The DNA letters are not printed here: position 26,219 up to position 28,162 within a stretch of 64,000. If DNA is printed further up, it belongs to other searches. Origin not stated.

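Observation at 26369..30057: Conserved-strand module orc1/cdc6 then Arg-rich MTase-like gene then lysine-rich chromatin-like gene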

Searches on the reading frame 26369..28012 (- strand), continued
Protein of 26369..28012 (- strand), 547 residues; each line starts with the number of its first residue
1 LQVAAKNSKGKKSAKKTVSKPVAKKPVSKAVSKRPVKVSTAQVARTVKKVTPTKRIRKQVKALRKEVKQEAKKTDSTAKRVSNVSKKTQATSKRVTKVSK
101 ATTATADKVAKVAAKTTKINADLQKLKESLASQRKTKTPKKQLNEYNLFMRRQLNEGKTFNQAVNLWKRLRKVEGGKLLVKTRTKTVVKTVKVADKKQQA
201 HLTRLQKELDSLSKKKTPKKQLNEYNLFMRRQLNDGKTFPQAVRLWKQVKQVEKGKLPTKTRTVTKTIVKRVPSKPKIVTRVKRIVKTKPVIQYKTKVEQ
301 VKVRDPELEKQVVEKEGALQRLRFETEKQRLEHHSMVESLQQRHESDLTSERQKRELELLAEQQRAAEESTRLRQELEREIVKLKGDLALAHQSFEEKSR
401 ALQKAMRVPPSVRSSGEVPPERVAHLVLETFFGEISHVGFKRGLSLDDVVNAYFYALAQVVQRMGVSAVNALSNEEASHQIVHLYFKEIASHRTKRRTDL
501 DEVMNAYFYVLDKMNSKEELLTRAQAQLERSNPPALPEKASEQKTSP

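Call 51: predict_structure(alignment_id=A2)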
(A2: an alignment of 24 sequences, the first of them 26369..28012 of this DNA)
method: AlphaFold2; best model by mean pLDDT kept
length: 547 residues; sequences in the alignment: 24
mean_pLDDT: 72.5   pTM: 0.30
mean pLDDT of the five models: 72.5, 71.1, 70.9, 70.0, 69.6
residues with pLDDT >= 90: 132; 70-90: 187; 50-70: 128; < 50: 100
segments of 3 or more residues with pLDDT < 50: 1-20, 22-39, 182-190, 261-275, 277-287, 291-300, 408-415
pLDDT, mean of each block of 10 residues (from residue 1): 41 40 43 46 52 63 70 68 69 64 68 83 87 69 81 93 93 74 43 67 83 58 83 92 91 67 41 43 47 46 64 86 90 91 91 93 94 93 92 83 58 58 87 64 80 90 75 87 87 70 94 90 88 58 46
secondary structure, 60 per line:
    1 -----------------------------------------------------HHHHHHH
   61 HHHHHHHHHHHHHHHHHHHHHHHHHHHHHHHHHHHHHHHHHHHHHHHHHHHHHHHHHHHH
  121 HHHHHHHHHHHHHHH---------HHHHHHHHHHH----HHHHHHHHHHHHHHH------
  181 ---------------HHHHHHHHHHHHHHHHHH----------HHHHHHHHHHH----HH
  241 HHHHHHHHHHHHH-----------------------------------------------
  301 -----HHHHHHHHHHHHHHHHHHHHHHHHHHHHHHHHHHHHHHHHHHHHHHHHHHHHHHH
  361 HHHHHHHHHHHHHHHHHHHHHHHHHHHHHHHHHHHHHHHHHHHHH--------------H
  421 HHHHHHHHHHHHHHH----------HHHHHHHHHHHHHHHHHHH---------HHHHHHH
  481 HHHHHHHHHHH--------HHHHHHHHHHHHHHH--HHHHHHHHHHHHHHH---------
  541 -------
elements in order: H54-135 H145-155 H160-174 H196-213 H224-234 H239-253 H306-405 H420-435 H446-464 H474-491 H500-514 H517-531

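Call 54: fold_search(model_id=the predicted structure, library=pdb)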
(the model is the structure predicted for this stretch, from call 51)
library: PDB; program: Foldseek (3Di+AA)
matches with E <= 10: 666; with E <= 0.001: 0
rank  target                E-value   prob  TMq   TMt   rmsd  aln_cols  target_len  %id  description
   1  8g9j                  2.8e-01  0.38  0.10  0.19   8.2       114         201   12  Geometrically programmable nanomaterial construction using regularized protein building blocks (released 2024-03-13)
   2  5cwb                  3.9e-01  0.51  0.12  0.26   7.8       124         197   17  Crystal structure of de novo designed helical repeat protein DHR4 (released 2015-12-16)
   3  9l5r_Cb               4.1e-01  0.44  0.12  0.13  24.3       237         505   14  Cryo-EM structure of the thermophile spliceosome (state ILS) (released 2025-03-12)
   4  3pmd                  4.1e-01  0.38  0.11  0.30  15.9       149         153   12  Crystal structure of the sporulation inhibitor pXO1-118 from Bacillus anthracis (released 2011-01-19)
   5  7amv_I                4.9e-01  0.18  0.08  0.06  17.0       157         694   11  Atomic structure of the poxvirus transcription pre-initiation complex in the initially melted state (released 2021-10-06)
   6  2qjx                  5.5e-01  0.12  0.07  0.22  13.8       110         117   12  Structural Basis of Microtubule Plus End Tracking by XMAP215, CLIP-170 and EB1 (released 2007-10-02)
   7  2vwa_A                6.1e-01  0.33  0.10  0.37   8.6        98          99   16  Crystal structure of a sporozoite protein essential for liver stage development of malaria parasite (released 2008-07-08)
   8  7e5f                  6.1e-01  0.12  0.10  0.16   9.8       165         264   13  HUMAN PPAR ALPHA LIGAND BINDING DOMAIN IN COMPLEX WITH TIPP703 OBTAINED BY SOAKING (released 2021-10-06)
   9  6rfl_I                6.5e-01  0.13  0.08  0.06  16.8       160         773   12  Structure of the complete Vaccinia DNA-dependent RNA polymerase complex (released 2019-12-11)
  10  4hwi_B                6.8e-01  0.15  0.08  0.15  13.3       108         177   10  Crystal structure of ATBAG1 in complex with HSP70 (released 2013-05-29)
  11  2d87_MODEL_1_A        6.8e-01  0.10  0.08  0.21  16.0       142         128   14  Solution structure of the CH domain from human Smoothelin splice isoform L2 (released 2006-06-02)
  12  4wch                  8.5e-01  0.18  0.09  0.26  11.6       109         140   11  Structure of Isolated D Chain of Gigant Hemoglobin from Glossoscolex paulistus (released 2015-06-10)
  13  3kmu_B                8.5e-01  0.11  0.07  0.22  13.7       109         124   14  Crystal structure of the ILK/alpha-parvin core complex (apo) (released 2009-12-29)
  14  5wcg                  8.5e-01  0.08  0.07  0.08  15.2       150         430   14  SET and MYND Domain Containing protein 2 (released 2017-08-02)
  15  2jv9_MODEL_1_A        9.0e-01  0.08  0.07  0.19  14.8       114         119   13  The Solution Structure of Calponin Homology Domain from Smoothelin-like 1 (released 2008-05-27)
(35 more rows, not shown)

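Call 66: search_protein_families(library=pfam, proteins=[L011:1149-1781:+, L028:2021-3007:-, L017:5310-5891:+, L040:2808-3380:+, L039:4044-5903:-, L022:3690-4445:+], max_evalue=0.01)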
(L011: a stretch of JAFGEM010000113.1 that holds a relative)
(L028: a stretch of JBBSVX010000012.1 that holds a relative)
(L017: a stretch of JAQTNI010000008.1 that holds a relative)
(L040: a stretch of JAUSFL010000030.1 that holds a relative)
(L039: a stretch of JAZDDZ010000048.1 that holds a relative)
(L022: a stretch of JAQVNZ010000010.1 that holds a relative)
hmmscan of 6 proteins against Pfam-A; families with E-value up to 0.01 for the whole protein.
L011:1149-1781:+ (210 aa): 14 families
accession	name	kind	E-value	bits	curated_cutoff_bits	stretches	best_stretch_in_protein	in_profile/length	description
PF08241.18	Methyltransf_11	-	4e-21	75.9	21.2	1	50-142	1-94/95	Methyltransferase domain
PF13649.12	Methyltransf_25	-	4.4e-21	75.8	27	1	49-139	1-97/97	Methyltransferase domain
PF13847.12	Methyltransf_31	-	9.5e-16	58.2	27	1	45-142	3-108/145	Methyltransferase domain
PF13489.12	Methyltransf_23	-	3.8e-15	56.4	27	1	33-188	10-163/164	Methyltransferase domain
PF08242.18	Methyltransf_12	-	4.1e-10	40.7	30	1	50-140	1-97/98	Methyltransferase domain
PF01209.24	Ubie_methyltran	-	8e-08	32.4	20.1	1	45-142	47-150/233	ubiE/COQ5 methyltransferase family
PF03848.20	TehB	-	1.2e-07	31.8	20.4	1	20-140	6-129/193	Tellurite resistance protein TehB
PF05724.17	TPMT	-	8.6e-07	29.3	26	1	43-143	35-153/218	Thiopurine S-methyltransferase (TPMT)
PF02353.26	CMAS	-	0.00037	20.3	27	1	47-158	64-179/273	Mycolic acid cyclopropane synthetase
PF07021.18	MetW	-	0.00038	20.6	21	1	33-135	1-102/193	Methionine biosynthesis protein MetW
PF01135.25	PCMT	-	0.0016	18.7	20.3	1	38-146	67-174/210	Protein-L-isoaspartate(D-aspartate) O-methyltransferase (PCMT)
PF03141.22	Methyltransf_29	-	0.0031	16.6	23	1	47-147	119-221/506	Putative S-adenosyl-L-methionine-dependent methyltransferase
PF01728.25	FtsJ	-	0.004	17.5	24.1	1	35-104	11-82/181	FtsJ-like methyltransferase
PF05148.21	Methyltransf_8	-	0.0064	16.8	27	1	43-164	70-174/219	Hypothetical methyltransferase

L028:2021-3007:- (328 aa): 6 families
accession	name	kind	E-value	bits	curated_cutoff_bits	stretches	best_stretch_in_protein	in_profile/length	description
PF08241.18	Methyltransf_11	-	2.2e-08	35.1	21.2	1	196-274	18-95/95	Methyltransferase domain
PF13649.12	Methyltransf_25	-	2.9e-07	31.5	27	1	176-270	1-97/97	Methyltransferase domain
PF03141.22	Methyltransf_29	-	0.0012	17.9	23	1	175-306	120-248/506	Putative S-adenosyl-L-methionine-dependent methyltransferase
PF13847.12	Methyltransf_31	-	0.0014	18.8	27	0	200-277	30-112/145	Methyltransferase domain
PF08242.18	Methyltransf_12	-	0.0026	18.9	30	0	199-271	20-97/98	Methyltransferase domain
PF01209.24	Ubie_methyltran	-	0.0044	16.8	20.1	1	230-274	107-151/233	ubiE/COQ5 methyltransferase family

L017:5310-5891:+ (193 aa): 0 families

L040:2808-3380:+ (190 aa): 1 family
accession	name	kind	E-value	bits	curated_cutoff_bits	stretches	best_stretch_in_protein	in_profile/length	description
PF00293.34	NUDIX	-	3e-13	50.4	21.1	1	46-156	5-124/134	NUDIX domain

L039:4044-5903:- (619 aa): 2 families
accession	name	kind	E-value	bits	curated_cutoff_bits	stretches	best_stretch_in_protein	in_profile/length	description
PF04055.27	Radical_SAM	-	1.3e-08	35.7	29.5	1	330-469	3-142/166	Radical SAM superfamily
PF13353.11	Fer4_12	-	0.0064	17.2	22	0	333-400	14-79/137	4Fe-4S single cluster domain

L022:3690-4445:+ (252 aa): 1 family
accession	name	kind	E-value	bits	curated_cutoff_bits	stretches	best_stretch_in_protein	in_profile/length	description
PF13489.12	Methyltransf_23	-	0.0055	16.9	27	1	70-187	7-118/164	Methyltransferase domain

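Call 70: search_protein_families(library=pfam, alignment_id=A2, max_evalue=0.5)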
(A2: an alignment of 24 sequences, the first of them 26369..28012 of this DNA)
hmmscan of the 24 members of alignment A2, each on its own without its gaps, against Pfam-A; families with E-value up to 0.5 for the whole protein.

A. member 1, window:26369-28012:- (547 aa): 1 family
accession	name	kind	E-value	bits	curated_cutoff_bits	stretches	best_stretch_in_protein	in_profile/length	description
PF16830.10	NBD94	-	0.025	15.5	25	0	195-234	14-53/91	Nucleotide-Binding Domain 94 of RH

B. families by the number of members that match (of 24 scanned): 38 families (the first 25 are shown)
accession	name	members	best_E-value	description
PF04690.20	YABBY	6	0.00029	YABBY protein, C-terminal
PF07889.17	DUF1664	4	0.0065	Protein of unknown function (DUF1664)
PF03299.19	TF_AP-2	2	0.017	Transcription factor AP-2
PF19651.4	DUF6154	2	0.12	Family of unknown function (DUF6154)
PF13851.11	GAS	2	0.13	Growth-arrest specific micro-tubule binding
PF22521.2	HypF_C_2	2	0.22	Carbamoyltransferase, Kae1-like Domain, second subdomain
PF18572.7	T6PP_N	2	0.23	Trehalose-6-phosphate phosphatase N-terminal helical bundle domain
PF16794.11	fn3_4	1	0.00016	Fibronectin-III type domain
PF11932.13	DUF3450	1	0.0048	Protein of unknown function (DUF3450)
PF11839.13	Alanine_zipper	1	0.0049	Alanine-zipper, major outer membrane lipoprotein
PF17675.6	APG6_N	1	0.0053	Apg6 coiled-coil region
PF07477.17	Glyco_hydro_67C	1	0.017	Glycosyl hydrolase family 67 C-terminus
PF05791.16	Bacillus_HBL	1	0.02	Bacillus haemolytic enterotoxin (HBL)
PF16830.10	NBD94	1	0.025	Nucleotide-Binding Domain 94 of RH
PF15035.11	Rootletin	1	0.028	Ciliary rootlet component, centrosome cohesion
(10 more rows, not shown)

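Call 86: search_protein_families(library=padloc, proteins=[window:26369-28012:-], max_evalue=0.1)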
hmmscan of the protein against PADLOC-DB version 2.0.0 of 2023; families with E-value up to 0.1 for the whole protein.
window:26369-28012:- (547 aa): 0 families

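Call 95: find_related_loci(query=A2, collection=viral_contigs, flank=5000)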
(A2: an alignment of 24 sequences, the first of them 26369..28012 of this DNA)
Query A2 (547 aa) in viral_contigs; peptide patterns used: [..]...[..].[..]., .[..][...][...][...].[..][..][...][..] (x = any residue, [..] = any of these).
79 stretches matched a pattern, but none encodes a relative of the query by tblastn (E <= 1e-3).
